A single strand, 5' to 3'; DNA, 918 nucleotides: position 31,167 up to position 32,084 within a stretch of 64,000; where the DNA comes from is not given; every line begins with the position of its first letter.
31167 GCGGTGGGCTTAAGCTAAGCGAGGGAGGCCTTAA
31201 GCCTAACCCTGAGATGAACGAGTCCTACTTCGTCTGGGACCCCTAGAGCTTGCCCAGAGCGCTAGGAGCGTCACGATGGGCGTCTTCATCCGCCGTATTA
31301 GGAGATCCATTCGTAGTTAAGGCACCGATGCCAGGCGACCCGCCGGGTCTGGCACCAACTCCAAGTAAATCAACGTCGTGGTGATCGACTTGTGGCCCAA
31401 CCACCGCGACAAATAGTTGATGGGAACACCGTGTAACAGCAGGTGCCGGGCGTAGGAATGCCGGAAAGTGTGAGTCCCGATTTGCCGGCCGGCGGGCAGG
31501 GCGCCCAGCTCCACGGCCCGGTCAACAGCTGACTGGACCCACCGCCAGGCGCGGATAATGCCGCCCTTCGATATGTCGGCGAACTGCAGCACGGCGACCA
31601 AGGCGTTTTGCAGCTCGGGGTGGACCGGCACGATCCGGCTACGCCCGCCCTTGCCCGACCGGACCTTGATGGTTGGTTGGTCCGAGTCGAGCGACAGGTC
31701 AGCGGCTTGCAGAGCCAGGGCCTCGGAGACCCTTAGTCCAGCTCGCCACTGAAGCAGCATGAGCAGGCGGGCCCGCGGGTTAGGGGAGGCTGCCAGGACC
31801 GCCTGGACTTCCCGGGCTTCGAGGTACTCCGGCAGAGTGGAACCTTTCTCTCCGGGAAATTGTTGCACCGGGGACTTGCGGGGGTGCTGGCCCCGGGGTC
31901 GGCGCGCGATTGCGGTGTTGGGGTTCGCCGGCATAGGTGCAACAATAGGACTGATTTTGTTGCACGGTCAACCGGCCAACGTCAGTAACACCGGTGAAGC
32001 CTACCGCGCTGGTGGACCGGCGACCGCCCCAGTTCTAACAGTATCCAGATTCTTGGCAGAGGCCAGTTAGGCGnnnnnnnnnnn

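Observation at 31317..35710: Three direct copies of an integrase-start / 9-7-9 palindrome / upstream-arm module bracketing cargo cassettes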

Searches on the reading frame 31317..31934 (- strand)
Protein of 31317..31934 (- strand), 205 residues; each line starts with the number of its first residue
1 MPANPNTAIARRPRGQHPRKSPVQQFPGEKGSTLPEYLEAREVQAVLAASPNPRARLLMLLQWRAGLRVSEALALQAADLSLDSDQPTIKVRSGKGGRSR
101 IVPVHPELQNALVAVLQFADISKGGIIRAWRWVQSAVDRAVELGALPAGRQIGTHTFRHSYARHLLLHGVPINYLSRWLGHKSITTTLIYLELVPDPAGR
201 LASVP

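Call 9: search_protein_families(library=pfam, proteins=[window:31317-31934:-], max_evalue=0.01)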
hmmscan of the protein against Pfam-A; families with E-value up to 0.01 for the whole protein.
window:31317-31934:- (205 aa): 2 families
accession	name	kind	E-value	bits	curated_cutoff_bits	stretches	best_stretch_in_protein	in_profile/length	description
PF00589.27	Phage_integrase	-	1.3e-21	77.6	27.1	1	37-192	2-167/172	Phage integrase family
PF12835.12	Integrase_1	-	0.0041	17.5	23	1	51-138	29-122/149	Integrase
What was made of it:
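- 31317..31934 (-): Near-intact small tyrosine recombinase gene (205 aa, catalytic domain only). It carries a 5-aa in-frame deletion relative to its family. Pfam PF00589 covers residues 37-192, E 1.3e-21 (call 9).
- Checked: The ORF at 31317-31934 (-) encodes 205 aa. Pfam Phage_integrase covers residues 37-192 only (call 9).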

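Call 10: find_homologous_proteins(query=window:31317-31934:-)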
Query window:31317-31934:- (205 aa): 2130 proteins with E <= 0.001 among 4364 candidates; the best 120 are listed.
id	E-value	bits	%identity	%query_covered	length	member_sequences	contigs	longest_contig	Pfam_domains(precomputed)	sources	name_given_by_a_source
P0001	1.6e-117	408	91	100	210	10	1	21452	PF00589.28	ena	-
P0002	7.7e-111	386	91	97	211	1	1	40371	PF00589.28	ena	-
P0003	1.1e-102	360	78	100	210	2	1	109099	PF00589.28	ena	-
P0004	1.9e-102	359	80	100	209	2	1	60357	PF00589.28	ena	-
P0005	3.0e-102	358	80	100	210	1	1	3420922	PF00589.28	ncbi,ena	-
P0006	1.5e-101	356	80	100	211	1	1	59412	PF00589.28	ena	-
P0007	1.6e-101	356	78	100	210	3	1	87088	PF00589.28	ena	-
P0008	3.7e-101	355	82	93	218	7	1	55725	PF00589.28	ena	-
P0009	4.5e-101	354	79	100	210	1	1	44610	PF00589.28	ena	-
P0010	4.6e-101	354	80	100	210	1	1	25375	PF00589.28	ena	-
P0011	5.4e-101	354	80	100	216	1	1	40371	PF00589.28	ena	-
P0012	3.1e-100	352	78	100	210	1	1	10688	PF00589.28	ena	-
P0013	1.3e-99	350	79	100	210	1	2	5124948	PF00589.28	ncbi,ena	-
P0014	6.2e-99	347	78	100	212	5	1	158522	PF00589.28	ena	-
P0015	7.5e-99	347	78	100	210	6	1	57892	PF00589.28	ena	-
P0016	8.7e-99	347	78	100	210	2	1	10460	PF00589.28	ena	-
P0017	1.0e-98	347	79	100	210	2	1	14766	PF00589.28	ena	-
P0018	1.1e-98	347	78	100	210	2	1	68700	PF00589.28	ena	-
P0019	1.7e-98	346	78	100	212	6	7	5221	PF00589.28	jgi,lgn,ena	jgi:integrase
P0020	2.3e-98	346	79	100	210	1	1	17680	PF00589.28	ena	-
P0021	5.5e-98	344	77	100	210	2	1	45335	PF00589.28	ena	-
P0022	6.0e-98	344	78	100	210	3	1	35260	PF00589.28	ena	-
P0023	1.1e-97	343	78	100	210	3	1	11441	PF00589.28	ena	-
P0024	2.9e-97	342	79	100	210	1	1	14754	PF00589.28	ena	-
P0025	3.8e-97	342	79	100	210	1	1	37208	PF00589.28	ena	-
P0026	9.2e-97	340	74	100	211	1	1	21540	PF00589.28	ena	-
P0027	2.9e-96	339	73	100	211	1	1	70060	PF00589.28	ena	-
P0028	4.8e-96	338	76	100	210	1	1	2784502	PF00589.28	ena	-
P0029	7.7e-95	334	74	100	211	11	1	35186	PF00589.28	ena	-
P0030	1.8e-94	333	80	92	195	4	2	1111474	PF00589.28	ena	-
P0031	1.9e-94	333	75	100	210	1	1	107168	PF00589.28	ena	-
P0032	2.5e-94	332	75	100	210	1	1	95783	PF00589.28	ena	-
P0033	2.7e-94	332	74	100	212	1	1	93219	PF00589.28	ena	-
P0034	3.4e-94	332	75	100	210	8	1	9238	PF00589.28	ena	-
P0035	3.4e-94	332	75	100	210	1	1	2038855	PF00589.28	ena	-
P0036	4.4e-94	332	76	97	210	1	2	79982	PF00589.28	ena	-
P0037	3.2e-93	329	82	89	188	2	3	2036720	PF00589.28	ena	-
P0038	6.4e-93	328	73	100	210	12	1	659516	PF00589.28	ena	-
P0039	8.2e-93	328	72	100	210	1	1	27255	PF00589.28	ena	-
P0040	8.6e-93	327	75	100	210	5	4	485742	PF00589.28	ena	-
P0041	9.0e-93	327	74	100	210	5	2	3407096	PF00589.28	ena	-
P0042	1.8e-92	326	74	100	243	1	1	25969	PF00589.28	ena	-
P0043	1.9e-92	326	78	99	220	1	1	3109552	PF00589.28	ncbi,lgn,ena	-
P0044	2.7e-92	326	72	100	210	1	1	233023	PF00589.28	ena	-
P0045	7.9e-92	324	73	100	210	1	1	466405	PF00589.28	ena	-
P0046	1.8e-91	323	77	92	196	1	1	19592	PF00589.28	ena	-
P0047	2.3e-91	323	72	100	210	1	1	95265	PF00589.28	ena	-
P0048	2.4e-91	323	72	100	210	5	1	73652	PF00589.28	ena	-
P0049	3.0e-91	322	73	100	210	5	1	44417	PF00589.28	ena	-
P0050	9.0e-91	321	73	100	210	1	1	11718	PF00589.28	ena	-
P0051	1.1e-90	321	71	100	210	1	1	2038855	PF00589.28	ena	-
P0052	4.3e-90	319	72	98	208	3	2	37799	PF00589.28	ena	-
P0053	5.8e-90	318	71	98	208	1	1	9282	PF00589.28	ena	-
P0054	7.8e-90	318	71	100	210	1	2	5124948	PF00589.28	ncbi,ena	-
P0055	1.8e-89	317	73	100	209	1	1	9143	PF00589.28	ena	-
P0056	3.3e-89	316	71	98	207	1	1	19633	PF00589.28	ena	-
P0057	4.9e-89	315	70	93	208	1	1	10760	PF00589.28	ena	-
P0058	8.1e-89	314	70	100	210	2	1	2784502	PF00589.28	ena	-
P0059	1.5e-88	314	76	92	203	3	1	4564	PF00589.28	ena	-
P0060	3.0e-88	313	68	100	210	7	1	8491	PF00589.28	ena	-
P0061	3.2e-88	313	71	98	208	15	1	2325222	PF00589.28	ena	-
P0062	4.0e-88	312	70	98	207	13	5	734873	PF00589.28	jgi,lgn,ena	jgi:integrase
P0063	4.4e-88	312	70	98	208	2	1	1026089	PF00589.28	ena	-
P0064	9.7e-88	311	70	98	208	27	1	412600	PF00589.28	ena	-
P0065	8.5e-87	308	69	98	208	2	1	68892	PF00589.28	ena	-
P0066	9.2e-87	308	72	100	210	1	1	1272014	PF00589.28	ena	-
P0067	9.4e-87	308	71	100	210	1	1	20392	PF00589.28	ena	-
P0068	4.1e-86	306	69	98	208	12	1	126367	PF00589.28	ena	-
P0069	5.8e-86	305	68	98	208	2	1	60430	PF00589.28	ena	-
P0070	1.8e-85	304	70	98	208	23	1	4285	PF00589.28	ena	-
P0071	2.0e-85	303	69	98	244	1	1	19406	PF00589.28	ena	-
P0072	2.4e-85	303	68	98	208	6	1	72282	PF00589.28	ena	-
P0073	9.5e-85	301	71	90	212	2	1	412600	PF00589.28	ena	-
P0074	1.0e-84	301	67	98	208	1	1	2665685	PF00589.28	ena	-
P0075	1.1e-84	301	68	98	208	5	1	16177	PF00589.28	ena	-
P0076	1.2e-84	301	82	82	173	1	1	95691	PF00589.28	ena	-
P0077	1.9e-84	300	68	98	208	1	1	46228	PF00589.28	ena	-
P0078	2.5e-84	300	72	92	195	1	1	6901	PF00589.28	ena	-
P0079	5.3e-84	299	67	98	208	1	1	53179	PF00589.28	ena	-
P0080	1.1e-83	298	68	98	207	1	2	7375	PF00589.28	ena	-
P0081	1.7e-83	297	73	91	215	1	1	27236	PF00589.28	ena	-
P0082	5.2e-83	296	70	92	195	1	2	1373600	PF00589.28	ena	-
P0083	1.4e-82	294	67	98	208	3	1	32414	PF00589.28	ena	-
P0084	2.7e-82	293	71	90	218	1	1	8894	PF00589.28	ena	-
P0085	5.6e-82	292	66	99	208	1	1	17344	PF00589.28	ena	-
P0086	6.7e-82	292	70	92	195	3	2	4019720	PF00589.28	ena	-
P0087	1.1e-81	291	66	99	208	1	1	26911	PF00589.28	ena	-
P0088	1.6e-81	291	82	80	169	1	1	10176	PF00589.28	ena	-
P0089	4.9e-81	289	67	100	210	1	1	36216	PF00589.28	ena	-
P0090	1.4e-80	288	80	80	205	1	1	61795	PF00589.28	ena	-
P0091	2.6e-80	287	70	89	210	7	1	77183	PF00589.28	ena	-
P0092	3.1e-80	286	66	95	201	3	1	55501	PF00589.28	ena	-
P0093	3.2e-80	286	68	95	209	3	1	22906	PF00589.28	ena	-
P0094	3.2e-80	286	67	100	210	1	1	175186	PF00589.28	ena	-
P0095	3.4e-80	286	66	100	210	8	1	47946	PF00589.28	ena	-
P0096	4.9e-80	286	66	98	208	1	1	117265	PF00589.28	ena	-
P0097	7.8e-80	285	70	89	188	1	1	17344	PF00589.28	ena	-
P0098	8.6e-80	285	67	100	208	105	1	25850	PF00589.28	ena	-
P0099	1.3e-79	284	71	89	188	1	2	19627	PF00589.28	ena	-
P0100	1.8e-79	284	67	95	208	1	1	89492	PF00589.28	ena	-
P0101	2.0e-79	284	65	90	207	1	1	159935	PF00589.28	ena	-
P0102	6.8e-79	282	67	95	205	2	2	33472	PF00589.28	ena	-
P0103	7.6e-79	282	66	100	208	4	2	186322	PF00589.28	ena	-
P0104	1.4e-78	281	65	95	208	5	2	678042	PF00589.28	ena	-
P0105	1.8e-78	281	66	98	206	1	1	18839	PF00589.28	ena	-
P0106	2.2e-78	280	63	98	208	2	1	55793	PF00589.28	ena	-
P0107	2.5e-78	280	67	95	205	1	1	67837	PF00589.28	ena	-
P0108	3.3e-78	280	83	75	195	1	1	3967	PF00589.28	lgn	-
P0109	3.8e-78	280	83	75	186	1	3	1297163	PF00589.28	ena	-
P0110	4.4e-78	279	70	89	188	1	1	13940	PF00589.28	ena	-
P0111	4.9e-78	279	66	95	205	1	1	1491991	PF00589.28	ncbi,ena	-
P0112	5.2e-78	279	68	95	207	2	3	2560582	PF00589.28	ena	-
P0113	5.6e-78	279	63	97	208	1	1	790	PF00589.28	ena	-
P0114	5.6e-78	279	66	100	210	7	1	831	PF00589.28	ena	-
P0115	5.9e-78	279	66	95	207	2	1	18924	PF00589.28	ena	-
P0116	6.6e-78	279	63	93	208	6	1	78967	PF00589.28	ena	-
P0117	7.4e-78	279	66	93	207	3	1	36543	PF00589.28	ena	-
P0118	7.5e-78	279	80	78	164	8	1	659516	PF00589.28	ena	-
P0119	8.9e-78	278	64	98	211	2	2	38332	PF00589.28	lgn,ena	-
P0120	9.3e-78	278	62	98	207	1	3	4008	PF00589.28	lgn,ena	-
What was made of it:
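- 31317..31934 (-): More than 2,130 homologs of about 210 aa were found (call 10).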

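Call 12: find_encoding_contigs(protein=P0002, flank=10000, max_places=3)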
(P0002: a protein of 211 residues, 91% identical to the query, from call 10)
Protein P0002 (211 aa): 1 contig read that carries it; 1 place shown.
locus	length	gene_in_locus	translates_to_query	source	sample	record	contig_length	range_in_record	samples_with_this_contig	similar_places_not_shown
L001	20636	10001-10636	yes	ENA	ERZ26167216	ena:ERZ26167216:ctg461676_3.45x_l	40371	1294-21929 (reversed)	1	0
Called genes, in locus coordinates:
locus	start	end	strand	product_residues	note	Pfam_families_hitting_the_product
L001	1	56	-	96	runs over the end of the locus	-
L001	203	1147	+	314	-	PF00589:Phage_integrase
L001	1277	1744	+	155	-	-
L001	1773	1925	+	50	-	-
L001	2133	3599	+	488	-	-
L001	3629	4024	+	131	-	-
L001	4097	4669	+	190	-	-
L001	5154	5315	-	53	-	-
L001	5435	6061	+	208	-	-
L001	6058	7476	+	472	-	-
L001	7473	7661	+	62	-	-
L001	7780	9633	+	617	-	-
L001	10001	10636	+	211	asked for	PF00589:Phage_integrase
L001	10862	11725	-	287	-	-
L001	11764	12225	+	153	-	-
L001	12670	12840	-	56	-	-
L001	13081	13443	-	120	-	-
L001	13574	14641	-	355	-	PF13845:Septum_form (faint)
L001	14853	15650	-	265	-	PF01548:DEDD_Tnp_IS110, PF02371:Transposase_20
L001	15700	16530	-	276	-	PF00665:rve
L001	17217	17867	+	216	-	PF00589:Phage_integrase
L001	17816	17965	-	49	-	-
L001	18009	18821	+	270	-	-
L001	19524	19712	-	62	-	-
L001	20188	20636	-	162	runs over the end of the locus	PF14384:BrnA_antitoxin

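Call 13: find_encoding_contigs(protein=P0005, flank=10000, max_places=3)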
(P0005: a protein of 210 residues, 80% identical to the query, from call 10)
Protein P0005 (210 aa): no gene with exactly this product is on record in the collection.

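Call 19: find_encoding_contigs(protein=P0001, flank=10000, max_places=4)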
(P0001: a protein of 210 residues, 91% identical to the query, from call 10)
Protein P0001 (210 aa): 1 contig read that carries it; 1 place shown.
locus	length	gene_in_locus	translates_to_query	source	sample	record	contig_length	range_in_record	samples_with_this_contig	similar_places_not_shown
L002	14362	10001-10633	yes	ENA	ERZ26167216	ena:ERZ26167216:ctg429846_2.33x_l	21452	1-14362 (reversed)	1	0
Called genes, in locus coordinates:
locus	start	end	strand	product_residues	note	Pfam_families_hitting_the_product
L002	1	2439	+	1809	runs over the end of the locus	PF13191:AAA_16 (weak), PF13401:AAA_22 (weak)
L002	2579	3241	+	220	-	-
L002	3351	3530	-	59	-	-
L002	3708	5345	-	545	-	PF13365:Trypsin_2, PF04151:PPC (faint)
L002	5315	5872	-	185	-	-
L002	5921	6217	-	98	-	-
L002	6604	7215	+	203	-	PF00589:Phage_integrase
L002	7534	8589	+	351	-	PF00805:Pentapeptide (weak)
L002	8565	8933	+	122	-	-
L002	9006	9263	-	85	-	-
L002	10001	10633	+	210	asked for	PF00589:Phage_integrase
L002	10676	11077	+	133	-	-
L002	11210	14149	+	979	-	PF18019:Cas3_HD, PF00270:DEAD (faint), PF22590:Cas3-like_C_2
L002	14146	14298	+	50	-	-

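Call 20: find_encoding_contigs(protein=P0013, flank=10000, max_places=4)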
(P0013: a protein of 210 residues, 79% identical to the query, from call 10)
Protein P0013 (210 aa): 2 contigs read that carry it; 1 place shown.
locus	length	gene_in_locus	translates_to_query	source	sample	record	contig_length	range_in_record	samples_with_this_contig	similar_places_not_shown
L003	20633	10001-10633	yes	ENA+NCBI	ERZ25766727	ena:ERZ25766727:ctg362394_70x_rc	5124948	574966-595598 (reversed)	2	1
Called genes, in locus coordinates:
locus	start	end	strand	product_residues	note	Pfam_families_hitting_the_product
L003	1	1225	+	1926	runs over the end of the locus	-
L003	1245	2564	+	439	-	-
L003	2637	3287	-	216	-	PF13358:DDE_3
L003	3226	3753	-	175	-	PF13384:HTH_23, PF13518:HTH_28 (weak), PF13551:HTH_29, PF13565:HTH_32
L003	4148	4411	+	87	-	-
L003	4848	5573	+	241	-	-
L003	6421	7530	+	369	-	PF03724:META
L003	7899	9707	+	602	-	PF00528:BPD_transp_1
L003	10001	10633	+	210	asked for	PF00589:Phage_integrase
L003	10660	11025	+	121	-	-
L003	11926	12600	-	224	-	-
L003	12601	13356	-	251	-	-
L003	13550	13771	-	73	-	-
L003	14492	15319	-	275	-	PF00589:Phage_integrase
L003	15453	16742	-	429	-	PF13005:zf-IS66, PF03050:DDE_Tnp_IS66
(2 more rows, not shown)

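Call 30: find_related_loci(query=A2, collection=metagenome_contigs, flank=10000)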
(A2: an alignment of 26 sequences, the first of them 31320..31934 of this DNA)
Query A2 (205 aa) in metagenome_contigs; peptide patterns used: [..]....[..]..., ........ (x = any residue, [..] = any of these).
455 stretches matched a pattern; 343 encode a relative of the query (tblastn E <= 1e-3); the best 80 are kept; 77 distinct loci.
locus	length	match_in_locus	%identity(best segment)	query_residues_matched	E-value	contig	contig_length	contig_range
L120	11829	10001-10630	64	1-205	6e-82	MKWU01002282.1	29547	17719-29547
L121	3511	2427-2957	68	34-205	2e-78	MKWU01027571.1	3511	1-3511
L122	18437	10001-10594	63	11-205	3e-78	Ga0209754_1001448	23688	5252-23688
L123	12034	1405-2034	60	1-205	8e-78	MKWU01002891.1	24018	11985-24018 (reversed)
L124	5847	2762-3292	67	34-205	4e-77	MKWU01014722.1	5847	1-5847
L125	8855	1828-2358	67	34-205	3e-77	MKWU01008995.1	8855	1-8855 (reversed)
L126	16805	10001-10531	67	34-205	9e-77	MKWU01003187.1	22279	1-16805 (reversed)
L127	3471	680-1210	67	34-205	3e-77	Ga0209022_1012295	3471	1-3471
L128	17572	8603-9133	67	34-205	9e-77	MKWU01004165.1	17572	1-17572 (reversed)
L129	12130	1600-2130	67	34-205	9e-77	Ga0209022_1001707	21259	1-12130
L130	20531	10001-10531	67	34-205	7e-77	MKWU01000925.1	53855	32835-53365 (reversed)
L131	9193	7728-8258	67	34-205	9e-77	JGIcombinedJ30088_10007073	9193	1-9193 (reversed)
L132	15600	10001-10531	67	34-205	6e-76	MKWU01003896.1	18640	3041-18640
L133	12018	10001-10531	67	34-205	7e-76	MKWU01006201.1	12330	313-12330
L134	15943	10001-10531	66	34-205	3e-76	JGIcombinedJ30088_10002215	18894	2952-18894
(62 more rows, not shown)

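Call 40: find_encoding_contigs(protein=P0037, flank=10000, max_places=4)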
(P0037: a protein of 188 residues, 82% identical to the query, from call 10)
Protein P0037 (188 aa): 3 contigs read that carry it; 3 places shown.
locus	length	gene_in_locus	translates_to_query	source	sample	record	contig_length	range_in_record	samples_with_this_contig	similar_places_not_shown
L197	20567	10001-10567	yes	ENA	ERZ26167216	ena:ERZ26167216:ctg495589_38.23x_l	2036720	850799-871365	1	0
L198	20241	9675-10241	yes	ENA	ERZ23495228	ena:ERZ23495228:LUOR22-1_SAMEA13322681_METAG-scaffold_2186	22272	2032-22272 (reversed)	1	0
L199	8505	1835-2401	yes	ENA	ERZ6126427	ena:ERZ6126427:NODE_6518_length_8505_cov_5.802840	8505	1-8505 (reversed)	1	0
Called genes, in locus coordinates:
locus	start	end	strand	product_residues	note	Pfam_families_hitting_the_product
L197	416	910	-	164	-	PF01391:Collagen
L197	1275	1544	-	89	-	PF03160:Calx-beta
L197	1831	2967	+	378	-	PF00149:Metallophos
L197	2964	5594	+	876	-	PF13476:AAA_23 (weak)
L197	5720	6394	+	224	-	PF18135:Type_ISP_C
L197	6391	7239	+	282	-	PF01936:NYN (weak)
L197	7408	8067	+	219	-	-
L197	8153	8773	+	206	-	-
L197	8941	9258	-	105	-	PF13546:DDE_5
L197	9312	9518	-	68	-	-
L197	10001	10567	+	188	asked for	PF00589:Phage_integrase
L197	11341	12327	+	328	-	PF18863:AbiJ_NTD4 (weak), PF14355:Abi_C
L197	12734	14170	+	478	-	PF14690:Zn_ribbon_ISL3 (weak), PF01610:DDE_Tnp_ISL3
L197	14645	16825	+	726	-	PF01935:DUF87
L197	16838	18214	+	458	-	-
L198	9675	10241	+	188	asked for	PF00589:Phage_integrase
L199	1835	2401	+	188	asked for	PF00589:Phage_integrase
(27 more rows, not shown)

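Call 41: find_encoding_contigs(protein=P0097, flank=10000, max_places=3)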
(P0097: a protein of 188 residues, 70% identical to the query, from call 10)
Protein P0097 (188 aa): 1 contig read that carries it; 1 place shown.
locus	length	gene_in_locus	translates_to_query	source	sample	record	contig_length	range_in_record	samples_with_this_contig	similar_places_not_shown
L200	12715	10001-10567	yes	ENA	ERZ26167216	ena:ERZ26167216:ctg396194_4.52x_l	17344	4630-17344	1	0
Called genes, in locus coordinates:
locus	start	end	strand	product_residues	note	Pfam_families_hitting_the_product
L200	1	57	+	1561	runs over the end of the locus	?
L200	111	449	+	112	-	-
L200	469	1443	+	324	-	-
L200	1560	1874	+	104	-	-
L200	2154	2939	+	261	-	-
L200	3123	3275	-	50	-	-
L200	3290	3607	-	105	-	-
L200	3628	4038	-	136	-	PF13091:PLDc_2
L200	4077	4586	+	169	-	-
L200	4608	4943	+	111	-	-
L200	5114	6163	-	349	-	PF13845:Septum_form (faint)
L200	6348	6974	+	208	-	PF00589:Phage_integrase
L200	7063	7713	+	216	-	-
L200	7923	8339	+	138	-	PF00805:Pentapeptide, PF13599:Pentapeptide_4 (weak), PF00805:Pentapeptide (weak)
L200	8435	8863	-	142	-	-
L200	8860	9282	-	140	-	-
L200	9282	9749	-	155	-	-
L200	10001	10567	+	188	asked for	PF00589:Phage_integrase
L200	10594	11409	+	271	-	-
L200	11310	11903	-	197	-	-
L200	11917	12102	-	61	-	-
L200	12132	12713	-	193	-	?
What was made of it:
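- There are two family integrases within 7 kb in L001 and within 4 kb in L200 (calls 12, 41).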

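Call 46: search_solved_structures(query=A2, max_evalue=0.001)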
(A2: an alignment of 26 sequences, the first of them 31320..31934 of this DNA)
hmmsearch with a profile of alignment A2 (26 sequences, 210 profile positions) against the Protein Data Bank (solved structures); distinct sequences matched with E-value up to 0.001: 12.
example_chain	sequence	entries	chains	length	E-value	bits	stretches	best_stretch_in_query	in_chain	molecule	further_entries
4a8e_A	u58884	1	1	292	9.7e-25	90.5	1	27-197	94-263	PROBABLE TYROSINE RECOMBINASE XERC-LIKE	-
5hxy_A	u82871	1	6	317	1.3e-16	64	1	24-198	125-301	Tyrosine recombinase XerA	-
2a3v_A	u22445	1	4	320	2.1e-16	63.3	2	138-199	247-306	site-specific recombinase IntI4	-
1a0p_A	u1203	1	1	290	3.3e-14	56.1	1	31-198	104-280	SITE-SPECIFIC RECOMBINASE XERD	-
5dcf_A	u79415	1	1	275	8.4e-13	51.5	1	53-198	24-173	Tyrosine recombinase XerD,DNA translocase FtsK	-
5jjv_A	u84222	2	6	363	1.1e-09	41.4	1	30-196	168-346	Tyrosine recombinase XerH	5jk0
5dor_A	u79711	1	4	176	1.2e-09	41.2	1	158-201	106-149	Integrase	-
5c6k_A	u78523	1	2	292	2e-09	40.5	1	158-201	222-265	Integrase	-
9i5v_14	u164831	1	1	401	4.3e-09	39.4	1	29-197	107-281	Ribosome-associated translation inhibitor RaiA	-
1aih_A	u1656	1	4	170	1.1e-07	34.8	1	138-201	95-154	HP1 INTEGRASE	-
3nkh_A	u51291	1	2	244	0.00011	25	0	153-196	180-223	Integrase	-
5vfz_A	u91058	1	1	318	0.00055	22.7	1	30-194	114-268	Gp33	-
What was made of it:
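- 31317..31934 (-): The nearest solved structures are Xer catalytic domains (call 46).
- On Xer/dif dimer-resolution system: Only the catalytic domain is present: Pfam covers residues 37-192 of 205, and PDB hits align to XerA residues 94-263 (calls 9, 46).
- Checked: PDB Xer hits align only to their C-terminal catalytic domains (call 46).
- The protein lacks the core-binding domain that all Xer proteins have (calls 9, 46).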
